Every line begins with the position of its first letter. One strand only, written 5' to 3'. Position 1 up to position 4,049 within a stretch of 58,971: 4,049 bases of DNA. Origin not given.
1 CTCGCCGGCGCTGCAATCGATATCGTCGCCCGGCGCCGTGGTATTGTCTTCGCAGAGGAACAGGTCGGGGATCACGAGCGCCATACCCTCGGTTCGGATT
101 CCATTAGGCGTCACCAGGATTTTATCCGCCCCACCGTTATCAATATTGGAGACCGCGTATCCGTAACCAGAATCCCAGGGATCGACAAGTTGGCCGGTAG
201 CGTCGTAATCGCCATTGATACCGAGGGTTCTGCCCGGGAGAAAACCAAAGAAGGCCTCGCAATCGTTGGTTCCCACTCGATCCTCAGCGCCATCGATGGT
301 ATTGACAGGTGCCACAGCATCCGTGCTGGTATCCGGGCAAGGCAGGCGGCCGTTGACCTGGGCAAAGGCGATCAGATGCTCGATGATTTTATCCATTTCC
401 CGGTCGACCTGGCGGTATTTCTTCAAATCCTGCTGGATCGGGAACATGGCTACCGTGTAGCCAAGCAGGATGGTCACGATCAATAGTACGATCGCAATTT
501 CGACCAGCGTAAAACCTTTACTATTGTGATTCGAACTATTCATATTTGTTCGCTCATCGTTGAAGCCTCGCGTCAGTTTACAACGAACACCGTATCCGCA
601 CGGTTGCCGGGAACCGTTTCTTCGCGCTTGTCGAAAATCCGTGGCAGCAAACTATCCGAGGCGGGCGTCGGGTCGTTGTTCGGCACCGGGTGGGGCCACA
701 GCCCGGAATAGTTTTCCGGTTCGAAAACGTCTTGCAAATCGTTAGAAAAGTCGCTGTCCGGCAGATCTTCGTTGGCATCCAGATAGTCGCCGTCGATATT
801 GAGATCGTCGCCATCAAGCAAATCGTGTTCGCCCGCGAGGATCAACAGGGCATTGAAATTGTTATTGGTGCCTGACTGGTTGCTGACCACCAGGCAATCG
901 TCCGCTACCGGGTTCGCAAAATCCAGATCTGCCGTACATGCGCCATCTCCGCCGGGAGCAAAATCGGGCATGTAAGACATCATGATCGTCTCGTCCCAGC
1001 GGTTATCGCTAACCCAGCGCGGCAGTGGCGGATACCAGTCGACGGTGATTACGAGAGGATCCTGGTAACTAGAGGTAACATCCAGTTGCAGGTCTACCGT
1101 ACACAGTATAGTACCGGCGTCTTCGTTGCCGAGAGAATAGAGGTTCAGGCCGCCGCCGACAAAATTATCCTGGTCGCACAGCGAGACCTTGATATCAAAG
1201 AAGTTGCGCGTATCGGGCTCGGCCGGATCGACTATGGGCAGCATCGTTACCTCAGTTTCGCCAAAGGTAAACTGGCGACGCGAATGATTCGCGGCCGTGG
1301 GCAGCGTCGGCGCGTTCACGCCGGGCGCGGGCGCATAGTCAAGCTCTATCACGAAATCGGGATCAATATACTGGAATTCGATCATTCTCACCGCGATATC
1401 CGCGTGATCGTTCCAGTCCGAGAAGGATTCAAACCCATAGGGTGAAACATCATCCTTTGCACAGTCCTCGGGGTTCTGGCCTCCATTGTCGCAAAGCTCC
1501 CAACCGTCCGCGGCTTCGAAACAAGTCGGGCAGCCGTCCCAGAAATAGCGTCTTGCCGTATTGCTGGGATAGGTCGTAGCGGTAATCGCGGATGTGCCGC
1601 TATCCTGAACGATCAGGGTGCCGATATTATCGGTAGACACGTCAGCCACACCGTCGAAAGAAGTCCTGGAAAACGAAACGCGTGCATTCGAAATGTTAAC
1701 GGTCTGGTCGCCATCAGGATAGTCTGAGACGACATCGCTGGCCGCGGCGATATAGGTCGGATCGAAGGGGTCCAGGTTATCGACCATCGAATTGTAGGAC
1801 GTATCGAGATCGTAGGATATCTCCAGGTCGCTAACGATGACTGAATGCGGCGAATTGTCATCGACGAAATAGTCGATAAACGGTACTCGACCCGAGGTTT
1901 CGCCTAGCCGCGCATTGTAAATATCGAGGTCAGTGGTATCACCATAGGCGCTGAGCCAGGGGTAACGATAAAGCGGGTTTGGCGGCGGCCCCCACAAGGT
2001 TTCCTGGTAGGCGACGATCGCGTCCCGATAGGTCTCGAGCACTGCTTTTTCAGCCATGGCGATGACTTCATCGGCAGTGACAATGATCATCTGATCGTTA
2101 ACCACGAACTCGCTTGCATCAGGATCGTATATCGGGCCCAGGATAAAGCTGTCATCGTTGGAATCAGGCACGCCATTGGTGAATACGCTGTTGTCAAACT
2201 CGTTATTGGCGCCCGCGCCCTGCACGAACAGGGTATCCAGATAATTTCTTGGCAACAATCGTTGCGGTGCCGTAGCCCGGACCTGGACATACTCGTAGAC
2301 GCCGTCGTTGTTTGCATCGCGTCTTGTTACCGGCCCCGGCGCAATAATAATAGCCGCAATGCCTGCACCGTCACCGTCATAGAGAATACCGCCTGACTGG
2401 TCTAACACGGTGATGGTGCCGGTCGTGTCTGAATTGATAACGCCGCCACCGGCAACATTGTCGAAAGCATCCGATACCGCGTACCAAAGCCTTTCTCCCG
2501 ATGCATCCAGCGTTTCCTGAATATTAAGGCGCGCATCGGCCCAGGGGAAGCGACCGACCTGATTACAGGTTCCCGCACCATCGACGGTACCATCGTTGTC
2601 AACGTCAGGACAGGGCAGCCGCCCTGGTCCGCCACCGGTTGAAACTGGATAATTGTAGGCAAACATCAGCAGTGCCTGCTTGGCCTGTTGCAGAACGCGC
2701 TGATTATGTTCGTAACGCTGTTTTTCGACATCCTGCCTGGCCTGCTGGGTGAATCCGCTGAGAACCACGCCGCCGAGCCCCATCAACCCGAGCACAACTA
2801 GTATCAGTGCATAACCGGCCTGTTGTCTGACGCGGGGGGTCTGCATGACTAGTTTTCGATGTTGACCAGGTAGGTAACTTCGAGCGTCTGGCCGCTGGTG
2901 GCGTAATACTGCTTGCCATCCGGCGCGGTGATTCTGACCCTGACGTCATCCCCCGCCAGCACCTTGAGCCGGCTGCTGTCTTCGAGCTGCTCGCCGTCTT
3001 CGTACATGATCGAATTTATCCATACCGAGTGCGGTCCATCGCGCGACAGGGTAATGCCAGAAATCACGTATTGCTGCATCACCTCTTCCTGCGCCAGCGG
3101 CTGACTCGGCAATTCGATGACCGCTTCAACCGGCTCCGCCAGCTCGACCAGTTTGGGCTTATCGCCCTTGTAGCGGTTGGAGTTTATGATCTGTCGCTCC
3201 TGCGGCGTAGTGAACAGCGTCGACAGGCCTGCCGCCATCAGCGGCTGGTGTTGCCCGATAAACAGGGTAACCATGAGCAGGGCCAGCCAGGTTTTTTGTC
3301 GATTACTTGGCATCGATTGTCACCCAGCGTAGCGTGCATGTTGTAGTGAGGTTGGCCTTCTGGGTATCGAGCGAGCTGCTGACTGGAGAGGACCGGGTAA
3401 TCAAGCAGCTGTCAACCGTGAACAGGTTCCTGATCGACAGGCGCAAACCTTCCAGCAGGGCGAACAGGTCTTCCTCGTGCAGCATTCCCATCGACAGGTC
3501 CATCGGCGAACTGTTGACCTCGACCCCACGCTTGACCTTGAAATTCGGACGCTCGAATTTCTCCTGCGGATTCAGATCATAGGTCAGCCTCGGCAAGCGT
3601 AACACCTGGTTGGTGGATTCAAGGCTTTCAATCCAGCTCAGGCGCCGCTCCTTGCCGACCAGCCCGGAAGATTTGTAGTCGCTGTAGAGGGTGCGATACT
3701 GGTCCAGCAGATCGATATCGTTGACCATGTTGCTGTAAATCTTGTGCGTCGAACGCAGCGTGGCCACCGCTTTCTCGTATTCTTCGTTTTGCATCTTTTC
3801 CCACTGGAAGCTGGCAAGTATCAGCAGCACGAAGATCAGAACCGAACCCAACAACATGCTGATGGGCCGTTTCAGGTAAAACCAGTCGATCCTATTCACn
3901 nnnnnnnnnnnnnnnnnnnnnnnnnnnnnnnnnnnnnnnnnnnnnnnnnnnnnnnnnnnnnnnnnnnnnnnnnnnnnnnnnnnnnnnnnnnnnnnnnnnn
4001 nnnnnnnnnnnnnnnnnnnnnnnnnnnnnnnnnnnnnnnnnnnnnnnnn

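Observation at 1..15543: Second, reordered and strongly diverged MSHA/T2SS-like type IV filament machine appended to the canonical msh locus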

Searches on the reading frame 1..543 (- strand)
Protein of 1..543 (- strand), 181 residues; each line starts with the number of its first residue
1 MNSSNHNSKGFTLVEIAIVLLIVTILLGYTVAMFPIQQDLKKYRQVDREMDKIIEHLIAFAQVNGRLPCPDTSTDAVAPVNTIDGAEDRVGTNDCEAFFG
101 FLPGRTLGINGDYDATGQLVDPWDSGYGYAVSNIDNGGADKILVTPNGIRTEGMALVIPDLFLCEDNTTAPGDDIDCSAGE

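Call 11: search_protein_families(library=pfam, proteins=[window:1-543:-], max_evalue=0.01)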
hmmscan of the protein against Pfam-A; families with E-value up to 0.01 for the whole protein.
window:1-543:- (181 aa): 1 family
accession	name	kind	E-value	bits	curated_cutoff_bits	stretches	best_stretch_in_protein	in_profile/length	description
PF07963.17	N_methyl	-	2e-06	27.6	21.2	1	6-28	2-24/27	Prokaryotic N-terminal methylation motif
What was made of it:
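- On Type IV filament superfamily: The prepilin at 1-543 matches N_methyl (call 11).
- Checked: Prepilin: N_methyl at the window edge (call 11).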

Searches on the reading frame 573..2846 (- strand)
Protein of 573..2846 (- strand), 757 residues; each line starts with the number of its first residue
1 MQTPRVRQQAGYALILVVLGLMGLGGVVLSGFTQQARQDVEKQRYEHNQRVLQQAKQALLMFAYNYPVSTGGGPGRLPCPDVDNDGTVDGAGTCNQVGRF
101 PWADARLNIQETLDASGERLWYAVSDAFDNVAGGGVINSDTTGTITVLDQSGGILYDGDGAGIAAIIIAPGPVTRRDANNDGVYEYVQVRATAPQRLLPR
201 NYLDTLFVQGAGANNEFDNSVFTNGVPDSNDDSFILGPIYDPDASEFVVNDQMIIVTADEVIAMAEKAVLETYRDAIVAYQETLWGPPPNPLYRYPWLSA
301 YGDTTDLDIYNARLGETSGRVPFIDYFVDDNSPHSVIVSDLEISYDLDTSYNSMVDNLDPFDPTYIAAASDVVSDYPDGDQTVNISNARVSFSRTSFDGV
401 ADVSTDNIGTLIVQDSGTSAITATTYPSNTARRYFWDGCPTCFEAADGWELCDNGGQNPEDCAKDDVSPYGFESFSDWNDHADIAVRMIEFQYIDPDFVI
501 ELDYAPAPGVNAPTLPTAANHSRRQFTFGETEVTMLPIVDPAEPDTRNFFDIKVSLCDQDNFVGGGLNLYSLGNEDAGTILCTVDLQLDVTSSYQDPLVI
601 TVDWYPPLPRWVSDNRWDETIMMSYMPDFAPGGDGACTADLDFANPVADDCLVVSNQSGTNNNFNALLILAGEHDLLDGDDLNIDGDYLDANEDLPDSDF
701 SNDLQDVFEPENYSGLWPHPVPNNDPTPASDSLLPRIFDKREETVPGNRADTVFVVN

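Call 11: search_protein_families(library=pfam, proteins=[window:573-2846:-], max_evalue=0.01)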
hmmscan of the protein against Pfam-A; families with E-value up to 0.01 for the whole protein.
window:573-2846:- (757 aa): 0 families

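Call 13: find_encoding_contigs(protein=window:573-2846:-, flank=10000, max_places=6)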
Protein window:573-2846:- (757 aa): no gene with exactly this product is on record in the collection.
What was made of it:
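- Tried and rejected: Exact look-up of the 757-aa protein to extend the contig leftwards found nothing on record (call 13).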

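Call 30: search_protein_families(library=ncbifam, proteins=[window:573-2846:-], max_evalue=0.01)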
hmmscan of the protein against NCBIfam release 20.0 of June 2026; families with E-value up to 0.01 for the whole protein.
window:573-2846:- (757 aa): 0 families
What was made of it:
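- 573..2846 (-): Giant pilin-like protein, 757 aa. It has a GspK/PilX-style N-terminus without Glu5, a 60-residue alpha1 helix and a large beta-rich Asp/Cys-rich body of unknown fold. It is the fastest-evolving component and the candidate tip adhesin. No Pfam or NCBIfam hit (calls 11, 30).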

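Call 49: find_homologous_proteins(query=window:573-2846:-)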
Query window:573-2846:- (757 aa): 355 proteins with E <= 0.001 among 8000 candidates; the best 120 are listed.
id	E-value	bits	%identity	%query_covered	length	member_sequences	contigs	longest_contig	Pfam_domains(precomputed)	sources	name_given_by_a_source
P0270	0.0e+0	1752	100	100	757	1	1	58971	-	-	-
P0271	0.0e+0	1486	85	100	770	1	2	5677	-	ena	-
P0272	0.0e+0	1176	70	100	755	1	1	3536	-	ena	-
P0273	0.0e+0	1154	68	100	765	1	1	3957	-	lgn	-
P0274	0.0e+0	1147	68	99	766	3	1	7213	-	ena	-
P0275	0.0e+0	1079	64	100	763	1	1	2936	-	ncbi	-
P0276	2.7e-267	907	56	100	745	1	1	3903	-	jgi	-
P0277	1.2e-266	905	57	99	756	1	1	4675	-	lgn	-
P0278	1.8e-261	888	56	100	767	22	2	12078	-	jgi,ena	jgi:hypothetical protein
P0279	1.7e-260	885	56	100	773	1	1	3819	-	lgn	-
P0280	2.4e-255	868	56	100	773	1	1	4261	-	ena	-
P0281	1.7e-238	812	52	100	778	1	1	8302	-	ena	-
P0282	3.9e-223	761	51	100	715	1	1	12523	-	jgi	-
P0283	2.8e-220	752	49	100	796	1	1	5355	-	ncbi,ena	-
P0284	3.0e-212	725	51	100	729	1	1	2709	-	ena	-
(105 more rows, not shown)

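Call 68: predict_structure(alignment_id=A4)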
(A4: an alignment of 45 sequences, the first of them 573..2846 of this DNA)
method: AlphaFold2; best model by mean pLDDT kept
length: 757 residues; sequences in the alignment: 45
mean_pLDDT: 77.7   pTM: 0.77
mean pLDDT of the five models: 77.7, 77.6, 77.5, 75.8, 72.5
residues with pLDDT >= 90: 163; 70-90: 408; 50-70: 122; < 50: 64
segments of 3 or more residues with pLDDT < 50: 1-16, 24-26, 678-695, 719-734, 744-748
pLDDT, mean of each block of 10 residues (from residue 1): 38 48 52 76 91 96 91 91 88 86 92 92 91 77 86 76 89 83 82 86 81 74 72 83 80 91 92 92 79 85 78 86 84 75 86 80 78 72 90 78 79 81 73 86 79 85 65 60 84 85 85 88 92 77 63 87 85 90 84 85 91 86 86 77 57 73 83 61 39 50 60 53 43 58 51 74
secondary structure, 60 per line:
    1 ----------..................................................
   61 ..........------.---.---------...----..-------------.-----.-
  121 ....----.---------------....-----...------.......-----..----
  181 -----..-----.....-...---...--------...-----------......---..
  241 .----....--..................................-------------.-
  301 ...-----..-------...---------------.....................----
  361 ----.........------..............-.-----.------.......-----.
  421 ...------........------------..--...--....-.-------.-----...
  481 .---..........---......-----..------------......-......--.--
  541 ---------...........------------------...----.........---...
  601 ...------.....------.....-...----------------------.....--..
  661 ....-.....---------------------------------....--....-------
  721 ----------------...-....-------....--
elements in order (helices of 4 or more, strands of 3 or more residues): H11-70 E121-124 E145-148 E154-156 E163-169 H193-197 E205-207 E216-218 E233-235 E239-241 E246-249 E252-257 H258-285 E318-320 E336-356 H365-373 E380-393 E408-414 E420-423 E430-437 H459-462 H478-481 E485-494 E498-503 E523-528 E533-535 E550-560 E579-581 E586-594 E598-603 H610-614 E621-625 E652-656 E659-664 E666-670 H704-707 H710-713 E737-739 H741-744 E752-755
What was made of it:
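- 573..2846 (-): AF2 model with pLDDT 77.7 and pTM 0.77, helix 11-70 (call 68).
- Checked: The model does show a 60-residue pilin-type N-terminal helix (call 68).
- The giant protein has a pilin-type alpha1 helix (call 68). The 757-aa protein carries a pilin helix, so it is a filament subunit and not free cargo (call 68).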

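Call 70: fold_search(model_id=the predicted structure, library=pdb)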
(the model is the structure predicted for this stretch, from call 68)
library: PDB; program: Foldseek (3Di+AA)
matches with E <= 10: 210; with E <= 0.001: 0
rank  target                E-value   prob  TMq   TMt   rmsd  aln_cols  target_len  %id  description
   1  6ubl_A                2.0e-02  0.11  0.08  0.20  23.7       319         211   10  Structure of DynF from the Dynemicin Biosynthesis Pathway of Micromonospora chersina (released 2020-09-16)
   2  6kcw                  1.3e-01  0.03  0.05  0.11  21.0       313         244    9  Structure of alginate lyase Aly36B (released 2020-06-24)
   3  6kcv_A                1.8e-01  0.01  0.04  0.08  22.4       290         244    8  Structure of alginate lyase Aly36B mutant K143A/Y185A in complex with alginate tetrasaccharide (released 2020-06-24)
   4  6kzk_A                2.2e-01  0.03  0.05  0.11  21.0       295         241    8  Structure of alginate lyase Aly36B mutant K143A/M171A in complex with alginate trisaccharide (released 2020-09-23)
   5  8xjc_A                2.7e-01  0.02  0.06  0.12  22.9       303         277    9  a novel haemophore of of Riemerella anatipestifer (released 2025-06-25)
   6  4fdg_A                3.3e-01  0.01  0.05  0.06  17.6       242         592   10  Crystal Structure of an Archaeal MCM Filament (released 2013-03-06)
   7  4rl8_C                3.7e-01  0.01  0.07  0.13  23.2       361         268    6  Crystal structure of the COG4313 outer membrane channel from Pseudomonas putida F1 (released 2015-07-29)
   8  7tb4_A                4.2e-01  0.01  0.05  0.04  24.3       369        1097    8  Cryo-EM structure of the spike of SARS-CoV-2 Omicron variant of concern (released 2022-01-12)
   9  4rl8_A                4.5e-01  0.01  0.07  0.13  24.6       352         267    7  Crystal structure of the COG4313 outer membrane channel from Pseudomonas putida F1 (released 2015-07-29)
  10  8tn8_A                5.3e-01  0.01  0.04  0.08  20.8       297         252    5  Crystal structure of the murine astrovirus capsid spike at 1.75 A (released 2023-11-15)
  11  1ohf_A                7.1e-01  0.00  0.04  0.06  36.4       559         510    9  The refined structure of Nudaurelia capensis omega virus (released 2004-02-26)
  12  2r1d_F                7.5e-01  0.01  0.04  0.12  19.4       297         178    5  Crystal structure of rat neurexin 1beta in the Ca2+ containing form (released 2008-04-01)
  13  2a6z                  7.5e-01  0.01  0.05  0.10  23.0       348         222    7  Crystal structure of Emp47p carbohydrate recognition domain (CRD), monoclinic crystal form 1 (released 2006-01-31)
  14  6qe7_C                7.9e-01  0.01  0.06  0.12  27.1       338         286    8  anti-sigma factor domain-containing protein (released 2019-06-12)
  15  4gsx_B                7.9e-01  0.01  0.05  0.08  28.8       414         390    7  High resolution structure of dengue virus serotype 1 sE containing stem (released 2012-12-19)
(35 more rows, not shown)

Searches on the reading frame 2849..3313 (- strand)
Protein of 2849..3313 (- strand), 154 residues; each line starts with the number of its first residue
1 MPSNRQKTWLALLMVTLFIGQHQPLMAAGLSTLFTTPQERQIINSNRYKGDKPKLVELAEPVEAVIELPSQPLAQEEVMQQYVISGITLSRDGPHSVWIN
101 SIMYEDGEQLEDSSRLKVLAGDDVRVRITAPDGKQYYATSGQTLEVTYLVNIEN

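Call 3: search_protein_families(library=pfam, proteins=[window:2849-3313:-], max_evalue=0.01)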
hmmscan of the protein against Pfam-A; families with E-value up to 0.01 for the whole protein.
window:2849-3313:- (154 aa): 0 families

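Call 4: search_protein_families(library=ncbifam, proteins=[window:2849-3313:-], max_evalue=0.01)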
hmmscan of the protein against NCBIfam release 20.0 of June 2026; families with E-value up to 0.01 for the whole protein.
window:2849-3313:- (154 aa): 0 families

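Call 103: search_solved_structures(query=A3, max_evalue=10)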
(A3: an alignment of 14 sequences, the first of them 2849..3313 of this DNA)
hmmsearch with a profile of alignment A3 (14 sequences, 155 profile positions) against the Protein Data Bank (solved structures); distinct sequences matched with E-value up to 10: 8.
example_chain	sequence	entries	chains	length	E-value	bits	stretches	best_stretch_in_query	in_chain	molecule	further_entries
7skn_A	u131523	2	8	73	0.069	15.8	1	110-145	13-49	De novo synthetic protein DIG8-CC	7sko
7skp_A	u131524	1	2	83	0.2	14.3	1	110-145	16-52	De novo synthetic protein DIG14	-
6woo_i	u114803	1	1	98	0.98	12.1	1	34-60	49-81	eL36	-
4u3m_O6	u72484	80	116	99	0.99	12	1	34-60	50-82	60S ribosomal protein L36-A | Large ribosomal subunit protein eL36A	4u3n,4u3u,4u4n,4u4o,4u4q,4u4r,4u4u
2eae_A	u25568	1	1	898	1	12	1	105-142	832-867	Alpha-fucosidase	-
2eab_A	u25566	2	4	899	1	12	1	105-142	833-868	Alpha-fucosidase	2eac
2ead_A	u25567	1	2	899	1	12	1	105-142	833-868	Alpha-fucosidase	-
5z9o_A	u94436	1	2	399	1.3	11.6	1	80-105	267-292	Cyclopropane-fatty-acyl-phospholipid synthase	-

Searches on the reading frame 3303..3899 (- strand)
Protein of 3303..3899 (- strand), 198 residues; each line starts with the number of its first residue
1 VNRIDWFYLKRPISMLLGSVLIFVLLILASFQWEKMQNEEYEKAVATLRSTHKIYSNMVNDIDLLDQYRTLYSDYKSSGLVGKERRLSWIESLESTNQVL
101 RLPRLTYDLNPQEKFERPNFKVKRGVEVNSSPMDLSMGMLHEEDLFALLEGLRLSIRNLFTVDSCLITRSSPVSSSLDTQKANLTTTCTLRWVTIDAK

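Call 3: search_protein_families(library=pfam, proteins=[window:3303-3899:-], max_evalue=0.01)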
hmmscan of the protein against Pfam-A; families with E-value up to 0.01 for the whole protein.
window:3303-3899:- (198 aa): 0 families

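Call 4: search_protein_families(library=ncbifam, proteins=[window:3303-3899:-], max_evalue=0.01)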
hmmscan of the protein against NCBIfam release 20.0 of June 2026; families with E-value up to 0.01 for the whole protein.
window:3303-3899:- (198 aa): 0 families

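Call 47: search_protein_families(library=pfam, alignment_id=A2, max_evalue=1)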
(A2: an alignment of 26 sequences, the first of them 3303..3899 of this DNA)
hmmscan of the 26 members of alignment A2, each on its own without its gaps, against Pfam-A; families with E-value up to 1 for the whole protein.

A. member 1, window:3303-3899:- (198 aa): 0 families

B. families by the number of members that match (of 26 scanned): 27 families (the first 25 are shown)
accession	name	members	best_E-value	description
PF08695.16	Coa1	2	0.027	Cytochrome oxidase complex assembly protein 1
PF13801.11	Metal_resist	1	0.011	Heavy-metal resistance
PF18107.7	HTH_ABP1_N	1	0.014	Fission yeast centromere protein N-terminal domain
PF13800.11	Sigma_reg_N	1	0.027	Sigma factor regulator N-terminal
PF05405.19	Mt_ATP-synt_B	1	0.027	Mitochondrial ATP synthase B chain precursor (ATP-synt_B)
PF12339.13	DNAJ_related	1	0.052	DNA-J related protein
PF20554.3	DUF6766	1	0.058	Domain of unknown function (DUF6766)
PF20178.3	ToxA_N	1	0.066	Dermonecrotic toxin, N-terminal domain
PF18929.5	DUF5678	1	0.077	Family of unknown function (DUF5678)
PF10031.14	DUF2273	1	0.083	Small integral membrane protein (DUF2273)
PF07168.17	Ureide_permease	1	0.1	Ureide permease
PF12191.14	stn_TNFRSF12A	1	0.11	Tumour necrosis factor receptor stn_TNFRSF12A_TNFR domain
PF11837.13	INV_N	1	0.11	Beta-fructofuranosidase, N-terminal domain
PF19404.4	DUF5977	1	0.12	Family of unknown function (DUF5977)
PF12394.13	DUF3657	1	0.13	Protein FAM135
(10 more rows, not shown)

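Call 102: search_solved_structures(query=A2, max_evalue=10)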
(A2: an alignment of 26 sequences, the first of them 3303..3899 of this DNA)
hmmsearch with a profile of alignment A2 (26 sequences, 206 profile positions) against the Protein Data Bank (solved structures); distinct sequences matched with E-value up to 10: 11.
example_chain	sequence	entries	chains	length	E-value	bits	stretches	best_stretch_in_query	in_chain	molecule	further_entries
9ivk_A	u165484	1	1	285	0.23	14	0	15-69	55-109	HBC599 membrane protein binder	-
6bl7_A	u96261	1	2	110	0.35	13.4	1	59-139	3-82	Protein STU2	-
4wfe_A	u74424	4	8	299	1.5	11.3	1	13-60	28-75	Potassium channel subfamily K member 4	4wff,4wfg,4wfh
7ljb_A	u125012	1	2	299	1.5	11.3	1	13-60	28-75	Isoform 2 of Potassium channel subfamily K member 4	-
7lj4_A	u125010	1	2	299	1.5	11.3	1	13-60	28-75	Isoform 2 of Potassium channel subfamily K member 4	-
4rue_A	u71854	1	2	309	1.5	11.3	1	13-60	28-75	Potassium channel subfamily K member 4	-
3um7_A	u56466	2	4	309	1.5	11.3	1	13-60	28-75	Potassium channel subfamily K member 4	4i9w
4ruf_A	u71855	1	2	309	1.5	11.3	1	13-60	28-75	Potassium channel subfamily K member 4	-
7lj5_A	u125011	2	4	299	1.6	11.3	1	13-60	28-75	Isoform 2 of Potassium channel subfamily K member 4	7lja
6dad_C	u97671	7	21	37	1.8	11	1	66-85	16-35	Voltage-dependent L-type calcium channel subunit alpha-1C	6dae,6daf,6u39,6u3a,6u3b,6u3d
2be6_D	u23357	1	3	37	1.8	11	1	66-85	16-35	Voltage-dependent L-type calcium channel alpha-1C subunit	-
